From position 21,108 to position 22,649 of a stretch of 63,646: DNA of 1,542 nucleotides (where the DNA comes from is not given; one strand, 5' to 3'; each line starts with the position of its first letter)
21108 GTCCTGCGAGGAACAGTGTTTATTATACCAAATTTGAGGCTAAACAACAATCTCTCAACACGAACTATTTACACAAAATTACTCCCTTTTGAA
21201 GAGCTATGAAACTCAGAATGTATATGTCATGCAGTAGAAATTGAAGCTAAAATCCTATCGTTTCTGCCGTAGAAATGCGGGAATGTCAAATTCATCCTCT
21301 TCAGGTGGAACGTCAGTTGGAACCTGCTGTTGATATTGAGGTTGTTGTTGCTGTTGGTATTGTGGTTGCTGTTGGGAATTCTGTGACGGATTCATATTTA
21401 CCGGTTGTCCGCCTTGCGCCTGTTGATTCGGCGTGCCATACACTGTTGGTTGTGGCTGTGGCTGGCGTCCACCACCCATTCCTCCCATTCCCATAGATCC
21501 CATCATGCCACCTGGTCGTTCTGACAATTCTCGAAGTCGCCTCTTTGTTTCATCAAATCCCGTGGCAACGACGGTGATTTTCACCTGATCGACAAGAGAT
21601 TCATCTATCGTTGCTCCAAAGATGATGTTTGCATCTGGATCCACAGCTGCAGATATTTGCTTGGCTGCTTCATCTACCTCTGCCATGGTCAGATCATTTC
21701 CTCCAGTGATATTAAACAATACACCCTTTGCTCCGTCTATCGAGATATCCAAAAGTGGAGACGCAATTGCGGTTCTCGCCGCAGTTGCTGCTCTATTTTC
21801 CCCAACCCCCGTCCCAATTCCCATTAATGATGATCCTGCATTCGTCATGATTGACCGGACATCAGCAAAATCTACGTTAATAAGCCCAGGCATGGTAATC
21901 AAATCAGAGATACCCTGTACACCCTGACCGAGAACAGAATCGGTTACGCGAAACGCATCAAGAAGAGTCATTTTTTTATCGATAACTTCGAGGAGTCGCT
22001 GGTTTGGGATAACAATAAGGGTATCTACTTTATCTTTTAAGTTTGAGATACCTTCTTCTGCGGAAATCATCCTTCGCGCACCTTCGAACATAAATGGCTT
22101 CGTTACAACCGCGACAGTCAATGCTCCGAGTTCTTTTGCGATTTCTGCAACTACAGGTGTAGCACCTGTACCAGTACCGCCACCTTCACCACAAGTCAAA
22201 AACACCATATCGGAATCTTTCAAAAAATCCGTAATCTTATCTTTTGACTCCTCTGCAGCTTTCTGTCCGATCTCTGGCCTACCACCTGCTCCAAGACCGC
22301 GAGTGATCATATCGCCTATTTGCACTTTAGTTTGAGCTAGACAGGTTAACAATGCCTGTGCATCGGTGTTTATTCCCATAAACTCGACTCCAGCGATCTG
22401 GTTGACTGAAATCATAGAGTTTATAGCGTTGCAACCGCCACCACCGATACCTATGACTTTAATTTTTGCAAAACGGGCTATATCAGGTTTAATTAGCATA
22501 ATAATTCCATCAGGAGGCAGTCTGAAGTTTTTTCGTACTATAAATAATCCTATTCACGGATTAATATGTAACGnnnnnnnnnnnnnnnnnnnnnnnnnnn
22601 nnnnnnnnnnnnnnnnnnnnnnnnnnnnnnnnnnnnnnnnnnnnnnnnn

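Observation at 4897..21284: Two sibling integrase elements stacked in tandem in the 3' end of ftsZ, with an att core that encodes the FtsA-docking peptide of FtsZ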

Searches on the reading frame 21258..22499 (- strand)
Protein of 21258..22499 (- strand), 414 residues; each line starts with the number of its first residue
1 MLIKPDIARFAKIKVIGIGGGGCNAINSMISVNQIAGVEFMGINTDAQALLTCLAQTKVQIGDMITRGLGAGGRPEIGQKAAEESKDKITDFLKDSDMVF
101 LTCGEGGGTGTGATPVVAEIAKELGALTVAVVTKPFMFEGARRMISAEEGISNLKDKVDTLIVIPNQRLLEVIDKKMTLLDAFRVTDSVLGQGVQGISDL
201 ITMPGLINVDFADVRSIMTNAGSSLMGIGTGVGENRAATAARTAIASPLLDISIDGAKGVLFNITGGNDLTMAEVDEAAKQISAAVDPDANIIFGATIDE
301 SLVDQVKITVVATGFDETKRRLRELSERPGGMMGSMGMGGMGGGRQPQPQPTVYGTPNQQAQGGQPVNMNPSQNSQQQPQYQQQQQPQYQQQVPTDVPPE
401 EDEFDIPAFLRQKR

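Call 12: find_encoding_contigs(protein=window:21258-22499:-, flank=10000, max_places=10)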
Protein window:21258-22499:- (414 aa): 3 contigs read that carry it; 2 places shown.
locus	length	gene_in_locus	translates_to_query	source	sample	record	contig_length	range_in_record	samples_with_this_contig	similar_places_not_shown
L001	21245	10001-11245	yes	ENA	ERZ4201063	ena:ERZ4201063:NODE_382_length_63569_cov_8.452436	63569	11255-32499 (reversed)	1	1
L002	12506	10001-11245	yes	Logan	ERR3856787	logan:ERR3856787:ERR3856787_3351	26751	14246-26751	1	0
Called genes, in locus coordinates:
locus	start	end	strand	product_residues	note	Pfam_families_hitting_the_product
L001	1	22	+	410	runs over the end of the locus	PF01041:DegT_DnrJ_EryC1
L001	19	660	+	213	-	PF00753:Lactamase_B, PF19583:ODP (faint)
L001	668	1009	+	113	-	PF04020:Phage_holin_4_2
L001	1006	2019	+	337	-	PF02388:FemAB, PF13480:Acetyltransf_6, PF02388:FemAB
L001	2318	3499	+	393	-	PF00953:Glycos_transf_4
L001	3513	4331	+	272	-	PF01177:Asp_Glu_race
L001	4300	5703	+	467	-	PF21799:MurD-like_N, PF08245:Mur_ligase_M, PF02875:Mur_ligase_C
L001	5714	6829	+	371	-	PF01098:FTSW_RODA_SPOVE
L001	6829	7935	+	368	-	PF03033:Glyco_transf_28, PF08660:Alg14 (faint), PF04101:Glyco_tran_28_C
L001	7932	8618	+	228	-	-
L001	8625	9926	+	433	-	PF14450:FtsA, PF02491:SHS2_FTSA, PF06723:MreB_Mbl, PF14450:FtsA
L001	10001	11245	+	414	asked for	PF00091:Tubulin, PF12327:FtsZ_C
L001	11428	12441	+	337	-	PF00589:Phage_integrase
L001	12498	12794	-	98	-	-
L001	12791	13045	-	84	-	-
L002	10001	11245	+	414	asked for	PF00091:Tubulin, PF12327:FtsZ_C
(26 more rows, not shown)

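Call 30: find_related_loci(query=window:21258-22499:-, collection=viral_contigs, flank=10000)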
Query window:21258-22499:- (414 aa) in viral_contigs; peptide patterns used: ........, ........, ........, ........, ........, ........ (x = any residue, [..] = any of these).
120 stretches matched a pattern, but none encodes a relative of the query by tblastn (E <= 1e-3).
